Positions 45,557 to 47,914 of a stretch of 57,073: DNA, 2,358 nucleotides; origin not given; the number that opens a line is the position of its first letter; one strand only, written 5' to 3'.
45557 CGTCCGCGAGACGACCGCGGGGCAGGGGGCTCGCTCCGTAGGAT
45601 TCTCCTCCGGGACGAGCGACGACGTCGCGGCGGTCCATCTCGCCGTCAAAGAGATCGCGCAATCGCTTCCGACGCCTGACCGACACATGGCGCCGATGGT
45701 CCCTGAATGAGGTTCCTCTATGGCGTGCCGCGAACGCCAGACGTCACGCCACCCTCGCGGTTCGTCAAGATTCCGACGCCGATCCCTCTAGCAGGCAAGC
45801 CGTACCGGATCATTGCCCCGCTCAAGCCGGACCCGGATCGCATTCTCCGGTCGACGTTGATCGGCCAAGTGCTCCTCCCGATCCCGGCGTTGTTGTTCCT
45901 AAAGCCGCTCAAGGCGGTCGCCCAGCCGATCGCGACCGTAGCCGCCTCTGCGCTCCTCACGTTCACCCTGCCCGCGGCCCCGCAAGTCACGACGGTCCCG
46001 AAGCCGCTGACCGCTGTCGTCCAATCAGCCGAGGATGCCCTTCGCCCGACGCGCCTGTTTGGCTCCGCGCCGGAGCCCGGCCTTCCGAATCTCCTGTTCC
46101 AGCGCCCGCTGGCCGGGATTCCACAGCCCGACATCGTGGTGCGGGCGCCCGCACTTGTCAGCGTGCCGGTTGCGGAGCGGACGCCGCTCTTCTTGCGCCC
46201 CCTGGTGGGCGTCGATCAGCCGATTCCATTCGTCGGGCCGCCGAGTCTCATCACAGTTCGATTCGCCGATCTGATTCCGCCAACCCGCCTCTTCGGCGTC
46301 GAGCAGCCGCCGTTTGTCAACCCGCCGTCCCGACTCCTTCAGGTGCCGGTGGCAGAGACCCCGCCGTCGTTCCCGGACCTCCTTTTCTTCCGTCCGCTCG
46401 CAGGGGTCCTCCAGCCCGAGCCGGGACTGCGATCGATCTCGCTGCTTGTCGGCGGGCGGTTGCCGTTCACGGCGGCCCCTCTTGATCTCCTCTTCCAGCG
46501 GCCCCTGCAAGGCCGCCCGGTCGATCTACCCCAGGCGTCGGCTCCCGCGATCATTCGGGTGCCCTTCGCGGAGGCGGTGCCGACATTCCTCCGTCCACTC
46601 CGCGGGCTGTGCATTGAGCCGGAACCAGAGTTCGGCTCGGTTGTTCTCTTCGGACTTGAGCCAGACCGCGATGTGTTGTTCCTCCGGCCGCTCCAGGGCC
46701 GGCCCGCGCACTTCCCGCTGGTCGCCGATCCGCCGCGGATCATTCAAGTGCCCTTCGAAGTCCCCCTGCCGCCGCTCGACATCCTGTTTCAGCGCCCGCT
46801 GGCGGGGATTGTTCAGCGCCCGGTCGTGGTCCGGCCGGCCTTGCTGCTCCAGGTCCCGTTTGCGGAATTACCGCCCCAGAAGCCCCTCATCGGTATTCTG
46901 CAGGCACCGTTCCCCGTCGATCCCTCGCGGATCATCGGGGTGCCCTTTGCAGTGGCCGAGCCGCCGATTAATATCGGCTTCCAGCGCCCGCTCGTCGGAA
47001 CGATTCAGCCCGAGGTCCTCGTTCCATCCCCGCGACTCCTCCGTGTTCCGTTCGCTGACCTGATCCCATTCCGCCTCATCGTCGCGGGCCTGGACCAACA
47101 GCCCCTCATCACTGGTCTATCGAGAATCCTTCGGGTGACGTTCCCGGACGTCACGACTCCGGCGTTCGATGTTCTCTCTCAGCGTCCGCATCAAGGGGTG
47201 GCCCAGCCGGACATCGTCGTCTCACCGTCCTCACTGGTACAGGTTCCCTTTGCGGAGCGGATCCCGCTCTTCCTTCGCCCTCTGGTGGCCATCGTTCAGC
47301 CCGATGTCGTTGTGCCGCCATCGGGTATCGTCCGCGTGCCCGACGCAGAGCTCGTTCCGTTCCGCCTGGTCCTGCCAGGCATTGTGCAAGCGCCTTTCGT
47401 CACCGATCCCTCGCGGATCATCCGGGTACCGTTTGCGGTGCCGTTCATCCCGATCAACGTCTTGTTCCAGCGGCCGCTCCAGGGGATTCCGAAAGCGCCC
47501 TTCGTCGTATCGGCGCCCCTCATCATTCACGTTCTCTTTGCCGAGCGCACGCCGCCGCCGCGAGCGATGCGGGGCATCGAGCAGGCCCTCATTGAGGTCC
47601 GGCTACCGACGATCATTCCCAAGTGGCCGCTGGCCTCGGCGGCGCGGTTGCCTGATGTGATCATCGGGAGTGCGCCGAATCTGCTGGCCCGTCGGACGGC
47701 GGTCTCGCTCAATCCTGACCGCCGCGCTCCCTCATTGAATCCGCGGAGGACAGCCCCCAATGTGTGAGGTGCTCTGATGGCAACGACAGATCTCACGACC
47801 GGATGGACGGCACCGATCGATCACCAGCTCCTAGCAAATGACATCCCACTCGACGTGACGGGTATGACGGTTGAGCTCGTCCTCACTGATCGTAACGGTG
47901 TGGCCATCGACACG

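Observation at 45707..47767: A 686-aa proline-rich protein built from about 16-17 degenerate 31-33-aa repeats with a three-unit super-repeat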

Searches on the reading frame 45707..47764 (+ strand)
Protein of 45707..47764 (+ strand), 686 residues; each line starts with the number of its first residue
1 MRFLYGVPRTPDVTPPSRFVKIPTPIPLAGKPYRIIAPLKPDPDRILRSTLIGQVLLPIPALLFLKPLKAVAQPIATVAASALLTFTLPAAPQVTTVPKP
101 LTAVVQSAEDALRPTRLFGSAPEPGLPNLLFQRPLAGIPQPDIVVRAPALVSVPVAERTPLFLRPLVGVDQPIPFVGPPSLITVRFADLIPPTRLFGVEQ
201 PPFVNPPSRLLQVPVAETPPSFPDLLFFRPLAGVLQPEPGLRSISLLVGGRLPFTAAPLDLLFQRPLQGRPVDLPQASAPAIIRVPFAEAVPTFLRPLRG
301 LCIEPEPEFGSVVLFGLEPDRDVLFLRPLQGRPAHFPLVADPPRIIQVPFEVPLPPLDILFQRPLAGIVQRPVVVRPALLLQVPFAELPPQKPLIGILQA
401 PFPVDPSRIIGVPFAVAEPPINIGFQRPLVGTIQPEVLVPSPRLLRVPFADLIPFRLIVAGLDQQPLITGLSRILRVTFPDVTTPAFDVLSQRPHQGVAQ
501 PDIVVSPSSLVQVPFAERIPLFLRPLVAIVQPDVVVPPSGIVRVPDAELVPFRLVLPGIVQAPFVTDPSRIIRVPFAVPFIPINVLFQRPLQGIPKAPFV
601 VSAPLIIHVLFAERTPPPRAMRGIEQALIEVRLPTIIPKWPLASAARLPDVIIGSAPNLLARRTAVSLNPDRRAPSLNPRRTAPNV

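Call 6: search_protein_families(library=pfam, proteins=[window:45707-47764:+], max_evalue=10)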
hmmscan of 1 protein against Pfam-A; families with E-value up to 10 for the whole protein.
window:45707-47764:+ (686 aa): 0 families

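Call 7: search_protein_families(library=phrogs, proteins=[window:45707-47764:+], max_evalue=0.01)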
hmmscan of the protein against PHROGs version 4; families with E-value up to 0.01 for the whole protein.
window:45707-47764:+ (686 aa): 0 families

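Call 8: search_dna_similar(query=window:45707-47764:+, collection=phages, mode=protein, max_evalue=0.001)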
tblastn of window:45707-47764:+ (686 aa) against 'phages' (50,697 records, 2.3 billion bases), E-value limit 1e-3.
No match.

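Call 10: find_homologous_proteins(query=window:45707-47764:+, max_evalue=0.001)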
Query window:45707-47764:+ (686 aa): 5 proteins with E <= 0.001 among 8000 candidates.
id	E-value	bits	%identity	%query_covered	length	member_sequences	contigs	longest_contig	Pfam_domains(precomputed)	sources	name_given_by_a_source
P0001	0.0e+0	1416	100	100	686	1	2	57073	-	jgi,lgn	jgi:hypothetical protein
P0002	6.4e-59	218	32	78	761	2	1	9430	-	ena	-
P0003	1.5e-44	171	35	61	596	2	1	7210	-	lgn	-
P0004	1.2e-40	158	32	68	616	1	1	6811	-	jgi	-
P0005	1.1e-33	135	35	61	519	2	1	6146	-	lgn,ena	-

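Call 12: find_encoding_contigs(protein=P0002, flank=10000)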
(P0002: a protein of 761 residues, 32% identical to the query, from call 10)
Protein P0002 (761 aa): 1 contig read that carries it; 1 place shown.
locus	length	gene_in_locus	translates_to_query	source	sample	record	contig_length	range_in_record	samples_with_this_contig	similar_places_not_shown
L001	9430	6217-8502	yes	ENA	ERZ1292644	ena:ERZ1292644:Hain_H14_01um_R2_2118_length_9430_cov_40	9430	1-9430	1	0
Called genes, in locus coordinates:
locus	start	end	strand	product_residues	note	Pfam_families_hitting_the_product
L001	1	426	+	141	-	?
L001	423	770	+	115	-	PF03692:CxxCxxCC (weak)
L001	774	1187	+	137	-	-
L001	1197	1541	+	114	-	-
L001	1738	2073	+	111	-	-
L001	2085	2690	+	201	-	-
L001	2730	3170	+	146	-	-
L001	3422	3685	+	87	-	-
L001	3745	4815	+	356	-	-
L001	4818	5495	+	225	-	-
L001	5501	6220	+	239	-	-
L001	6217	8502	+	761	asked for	-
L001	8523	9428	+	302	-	?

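Call 13: find_encoding_contigs(protein=P0001, flank=10000)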
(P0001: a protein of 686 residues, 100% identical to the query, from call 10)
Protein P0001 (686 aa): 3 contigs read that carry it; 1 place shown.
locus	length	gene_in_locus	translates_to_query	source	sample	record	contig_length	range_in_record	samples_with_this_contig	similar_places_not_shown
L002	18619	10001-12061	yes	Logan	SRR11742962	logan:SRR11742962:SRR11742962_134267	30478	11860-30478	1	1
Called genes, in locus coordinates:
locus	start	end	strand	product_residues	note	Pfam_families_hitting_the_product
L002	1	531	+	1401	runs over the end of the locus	PF00877:NLPC_P60, PF24801:FNIII-A_GpJ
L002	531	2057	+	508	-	-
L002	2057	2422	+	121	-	-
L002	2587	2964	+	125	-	-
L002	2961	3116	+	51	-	-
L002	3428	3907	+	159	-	-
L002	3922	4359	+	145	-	-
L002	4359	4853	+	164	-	PF13578:Methyltransf_24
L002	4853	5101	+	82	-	-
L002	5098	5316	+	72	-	-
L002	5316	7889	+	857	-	-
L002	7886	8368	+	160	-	-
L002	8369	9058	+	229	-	PF13385:Laminin_G_3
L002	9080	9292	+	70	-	-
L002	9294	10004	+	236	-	-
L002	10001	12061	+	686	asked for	-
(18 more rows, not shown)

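Call 21: find_encoding_contigs(protein=P0003, flank=10000)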
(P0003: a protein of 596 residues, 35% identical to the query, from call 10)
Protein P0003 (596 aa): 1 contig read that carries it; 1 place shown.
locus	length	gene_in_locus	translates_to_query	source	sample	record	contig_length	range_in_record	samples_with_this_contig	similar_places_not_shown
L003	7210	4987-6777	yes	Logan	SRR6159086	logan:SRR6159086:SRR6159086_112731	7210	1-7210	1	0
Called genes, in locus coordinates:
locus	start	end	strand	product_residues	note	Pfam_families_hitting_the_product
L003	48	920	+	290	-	-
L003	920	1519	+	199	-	-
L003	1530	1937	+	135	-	-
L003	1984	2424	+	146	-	-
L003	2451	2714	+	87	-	-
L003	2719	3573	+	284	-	PF14099:Polysacc_lyase (weak), PF21294:Polysacc_lyase_14 (weak)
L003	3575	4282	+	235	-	-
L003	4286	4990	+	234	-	-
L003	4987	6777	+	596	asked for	-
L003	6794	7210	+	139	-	?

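Call 22: find_encoding_contigs(protein=P0004, flank=10000)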
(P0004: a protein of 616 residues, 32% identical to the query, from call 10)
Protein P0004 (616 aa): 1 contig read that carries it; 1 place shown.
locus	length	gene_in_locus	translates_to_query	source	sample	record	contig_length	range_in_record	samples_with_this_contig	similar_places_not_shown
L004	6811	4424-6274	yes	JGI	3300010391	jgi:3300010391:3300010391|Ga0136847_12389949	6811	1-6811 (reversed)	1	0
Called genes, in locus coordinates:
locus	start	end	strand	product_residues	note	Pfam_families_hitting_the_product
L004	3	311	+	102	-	?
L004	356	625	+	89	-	-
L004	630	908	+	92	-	-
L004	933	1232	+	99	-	-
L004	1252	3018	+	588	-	-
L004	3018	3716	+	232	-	-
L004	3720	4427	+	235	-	-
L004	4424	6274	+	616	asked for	-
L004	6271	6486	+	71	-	-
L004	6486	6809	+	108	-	?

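Call 23: find_encoding_contigs(protein=P0005, flank=10000)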
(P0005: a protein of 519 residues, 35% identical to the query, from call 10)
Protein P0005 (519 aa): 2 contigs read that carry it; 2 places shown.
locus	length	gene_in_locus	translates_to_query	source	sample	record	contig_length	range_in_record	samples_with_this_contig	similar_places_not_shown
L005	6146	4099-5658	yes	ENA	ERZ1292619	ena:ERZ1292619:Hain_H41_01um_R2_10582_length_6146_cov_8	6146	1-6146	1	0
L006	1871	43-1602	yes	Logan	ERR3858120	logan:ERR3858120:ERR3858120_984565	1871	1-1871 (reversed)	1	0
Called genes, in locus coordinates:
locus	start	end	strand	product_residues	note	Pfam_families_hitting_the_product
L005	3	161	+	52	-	?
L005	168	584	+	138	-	-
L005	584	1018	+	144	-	-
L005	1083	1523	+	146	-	-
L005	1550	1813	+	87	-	-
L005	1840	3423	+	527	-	PF22842:Pel9A-like_beta_helix (weak), PF13229:Beta_helix (faint)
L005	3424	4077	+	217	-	-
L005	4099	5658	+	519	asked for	-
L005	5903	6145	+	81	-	?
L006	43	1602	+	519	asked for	-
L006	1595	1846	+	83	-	-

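Call 25: search_protein_families(library=pfam, proteins=[L001:3745-4812:+, L001:4818-5492:+, L001:5501-6217:+, L001:8523-9428:+, L003:2719-3570:+, L003:3575-4279:+, L003:4286-4987:+, L004:1252-3015:+, L004:3018-3713:+, L004:3720-4424:+], max_evalue=0.01)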
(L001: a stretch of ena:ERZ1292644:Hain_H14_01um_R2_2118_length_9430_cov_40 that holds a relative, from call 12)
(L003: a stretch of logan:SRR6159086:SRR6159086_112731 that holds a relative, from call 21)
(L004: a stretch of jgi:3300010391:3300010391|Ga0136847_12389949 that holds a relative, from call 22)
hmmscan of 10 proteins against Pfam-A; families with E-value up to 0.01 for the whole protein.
L001:3745-4812:+ (356 aa): 0 families

L001:4818-5492:+ (225 aa): 0 families

L001:5501-6217:+ (239 aa): 0 families

L001:8523-9428:+ (302 aa): 1 family
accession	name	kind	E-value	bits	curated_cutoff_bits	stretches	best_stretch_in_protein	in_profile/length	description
PF24175.2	SU10_adaptor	-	1.7e-07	32.3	27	1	129-262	43-168/194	SU10 adaptor protein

L003:2719-3570:+ (284 aa): 2 families
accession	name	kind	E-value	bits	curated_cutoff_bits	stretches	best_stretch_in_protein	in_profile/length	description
PF21294.4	Polysacc_lyase_14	-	7.6e-07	29.5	27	1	170-241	131-201/215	Polysaccharide lyase 14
PF14099.13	Polysacc_lyase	-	6.4e-06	26.6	29.9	1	115-253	77-209/210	Polysaccharide lyase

L003:3575-4279:+ (235 aa): 0 families

L003:4286-4987:+ (234 aa): 0 families

L004:1252-3015:+ (588 aa): 2 families
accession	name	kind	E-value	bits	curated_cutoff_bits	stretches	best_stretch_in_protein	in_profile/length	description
PF13229.12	Beta_helix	-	9.9e-05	22.5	25.9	1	370-473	44-125/158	Right handed beta helix region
PF00041.27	fn3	-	0.00029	21.4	25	1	6-108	6-73/84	Fibronectin type III domain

L004:3018-3713:+ (232 aa): 0 families

L004:3720-4424:+ (235 aa): 0 families

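Call 30: predict_structure(alignment_id=A1)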
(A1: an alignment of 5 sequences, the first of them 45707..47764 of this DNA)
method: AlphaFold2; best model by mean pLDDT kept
length: 686 residues; sequences in the alignment: 5
mean_pLDDT: 27.4   pTM: 0.15
mean pLDDT of the five models: 27.4, 25.4, 25.3, 23.0, 21.1
residues with pLDDT >= 90: 0; 70-90: 0; 50-70: 2; < 50: 684
segments of 3 or more residues with pLDDT < 50: 1-15, 17-26, 28-686
pLDDT, mean of each block of 10 residues (from residue 1): 30 37 42 39 36 29 33 28 29 29 28 28 29 27 26 27 25 27 23 25 24 25 24 26 23 25 24 26 24 24 27 26 26 30 26 27 25 24 25 32 39 30 24 24 22 25 27 25 31 34 29 24 22 24 23 23 25 24 26 28 24 33 30 25 26 26 29 31 29
secondary structure, 60 per line:
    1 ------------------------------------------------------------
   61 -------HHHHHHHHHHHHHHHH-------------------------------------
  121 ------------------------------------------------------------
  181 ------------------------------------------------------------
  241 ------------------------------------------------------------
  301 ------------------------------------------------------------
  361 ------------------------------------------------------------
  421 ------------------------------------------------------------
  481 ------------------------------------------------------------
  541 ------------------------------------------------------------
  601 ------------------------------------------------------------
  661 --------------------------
elements in order (helices of 4 or more, strands of 3 or more residues): H68-83

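Call 31: search_protein_representatives(alignment_id=A1)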
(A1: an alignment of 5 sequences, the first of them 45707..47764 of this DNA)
Query: 5 sequences, 562 profile positions. Proteins with E-value up to 0.001 (for the whole library): 13; up to 1e-10: 11; up to 1e-30: 7. The best 13 are listed.
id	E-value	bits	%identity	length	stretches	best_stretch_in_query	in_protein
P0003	2.6e-252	854.8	-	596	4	178-562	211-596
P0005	4.8e-232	787.9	-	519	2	189-562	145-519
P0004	1.8e-226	769.4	-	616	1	1-558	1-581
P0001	3.1e-173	593.7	-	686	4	141-423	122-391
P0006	3.3e-64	233.8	-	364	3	214-452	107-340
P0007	1.3e-44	169.2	-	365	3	152-287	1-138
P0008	1.2e-31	126.4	-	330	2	243-490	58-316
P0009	1.6e-28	116.0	-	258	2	288-423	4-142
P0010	9.4e-26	106.9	-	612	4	156-338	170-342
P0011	1.1e-23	100.1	-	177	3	120-215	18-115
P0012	1.7e-21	92.8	-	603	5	317-508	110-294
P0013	8.2e-09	50.9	-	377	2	173-342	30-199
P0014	4.3e-04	35.4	-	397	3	356-424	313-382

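Call 34: find_related_loci(query=A1, collection=viral_contigs, flank=10000)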
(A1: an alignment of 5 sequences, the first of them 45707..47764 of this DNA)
Query A1 (686 aa) in viral_contigs; peptide patterns used: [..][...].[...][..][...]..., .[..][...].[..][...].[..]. (x = any residue, [..] = any of these).
47 stretches matched a pattern, but none encodes a relative of the query by tblastn (E <= 1e-3).

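Call 35: find_related_loci(query=A1, collection=genome_contigs, flank=10000)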
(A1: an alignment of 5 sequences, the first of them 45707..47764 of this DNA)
Query A1 (686 aa) in genome_contigs; peptide patterns used: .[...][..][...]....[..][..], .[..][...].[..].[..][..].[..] (x = any residue, [..] = any of these).
50 stretches matched a pattern, but none encodes a relative of the query by tblastn (E <= 1e-3).

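Call 36: find_related_loci(query=A1, collection=metagenome_contigs, flank=10000)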
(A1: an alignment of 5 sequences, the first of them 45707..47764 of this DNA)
Query A1 (686 aa) in metagenome_contigs; peptide patterns used: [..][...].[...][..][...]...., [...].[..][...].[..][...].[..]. (x = any residue, [..] = any of these).
176 stretches matched a pattern; 3 encode a relative of the query (tblastn E <= 1e-3); 3 distinct loci.
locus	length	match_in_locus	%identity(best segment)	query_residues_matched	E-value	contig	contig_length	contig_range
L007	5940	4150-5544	36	62-637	1e-40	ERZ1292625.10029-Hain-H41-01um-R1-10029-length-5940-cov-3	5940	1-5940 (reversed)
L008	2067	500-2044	35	2-596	5e-38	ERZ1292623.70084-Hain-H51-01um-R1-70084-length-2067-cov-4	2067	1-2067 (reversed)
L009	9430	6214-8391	32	44-577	4e-35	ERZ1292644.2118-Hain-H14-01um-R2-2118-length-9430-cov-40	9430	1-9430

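Call 38: find_homologous_proteins(query=A2, max_evalue=0.001)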
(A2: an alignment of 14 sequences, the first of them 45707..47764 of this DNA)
Query A2 (14 sequences) (686 aa, profile of the alignment): 8 proteins with E <= 0.001 among 8000 candidates.
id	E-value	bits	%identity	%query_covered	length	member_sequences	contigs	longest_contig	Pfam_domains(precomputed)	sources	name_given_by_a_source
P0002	1.0e-221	755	32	78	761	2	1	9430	-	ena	-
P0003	1.6e-197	675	35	61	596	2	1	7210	-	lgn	-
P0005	7.1e-177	607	35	61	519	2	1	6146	-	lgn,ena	-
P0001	1.3e-148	514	100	100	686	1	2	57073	-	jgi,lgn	jgi:hypothetical protein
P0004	8.8e-148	511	32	68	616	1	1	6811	-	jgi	-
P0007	1.6e-114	401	30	56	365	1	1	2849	-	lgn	-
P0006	6.1e-112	393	37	45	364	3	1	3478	-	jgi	-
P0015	2.8e-52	196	29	50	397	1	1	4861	-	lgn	-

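Call 39: find_encoding_contigs(protein=P0010, flank=10000)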
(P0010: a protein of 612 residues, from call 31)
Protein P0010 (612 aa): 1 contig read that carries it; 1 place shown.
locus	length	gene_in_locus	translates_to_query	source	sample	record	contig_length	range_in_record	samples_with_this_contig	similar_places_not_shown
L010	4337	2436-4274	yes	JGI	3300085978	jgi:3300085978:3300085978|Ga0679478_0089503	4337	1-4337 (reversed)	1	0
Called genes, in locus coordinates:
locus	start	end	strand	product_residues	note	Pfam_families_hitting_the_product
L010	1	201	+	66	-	?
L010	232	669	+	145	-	-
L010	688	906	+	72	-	-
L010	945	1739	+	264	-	-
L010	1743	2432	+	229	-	-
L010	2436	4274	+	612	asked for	-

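Call 40: find_encoding_contigs(protein=P0012, flank=10000)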
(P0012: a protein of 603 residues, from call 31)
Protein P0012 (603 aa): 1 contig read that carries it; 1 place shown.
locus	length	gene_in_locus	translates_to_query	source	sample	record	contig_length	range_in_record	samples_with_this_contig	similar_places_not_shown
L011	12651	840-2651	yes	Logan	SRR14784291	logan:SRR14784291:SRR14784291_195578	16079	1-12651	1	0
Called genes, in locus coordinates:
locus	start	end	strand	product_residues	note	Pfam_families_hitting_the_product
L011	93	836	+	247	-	PF13385:Laminin_G_3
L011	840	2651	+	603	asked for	-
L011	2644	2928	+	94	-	-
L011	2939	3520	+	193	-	-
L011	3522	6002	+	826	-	-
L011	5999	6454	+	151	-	-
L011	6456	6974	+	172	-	-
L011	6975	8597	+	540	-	-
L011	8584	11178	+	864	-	-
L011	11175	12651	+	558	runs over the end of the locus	-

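Call 41: find_encoding_contigs(protein=P0015, flank=10000)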
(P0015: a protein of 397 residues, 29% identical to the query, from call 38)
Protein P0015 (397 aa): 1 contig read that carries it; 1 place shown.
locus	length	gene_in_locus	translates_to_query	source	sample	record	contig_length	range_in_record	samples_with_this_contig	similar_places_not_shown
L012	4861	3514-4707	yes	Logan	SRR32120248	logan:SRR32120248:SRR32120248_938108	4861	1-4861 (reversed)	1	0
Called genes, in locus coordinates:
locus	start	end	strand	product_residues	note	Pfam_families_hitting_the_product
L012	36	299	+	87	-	-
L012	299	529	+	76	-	-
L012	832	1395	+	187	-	-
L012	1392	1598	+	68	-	-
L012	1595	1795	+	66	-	-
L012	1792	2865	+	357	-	-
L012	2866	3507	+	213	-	-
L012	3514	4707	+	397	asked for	-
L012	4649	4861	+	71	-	?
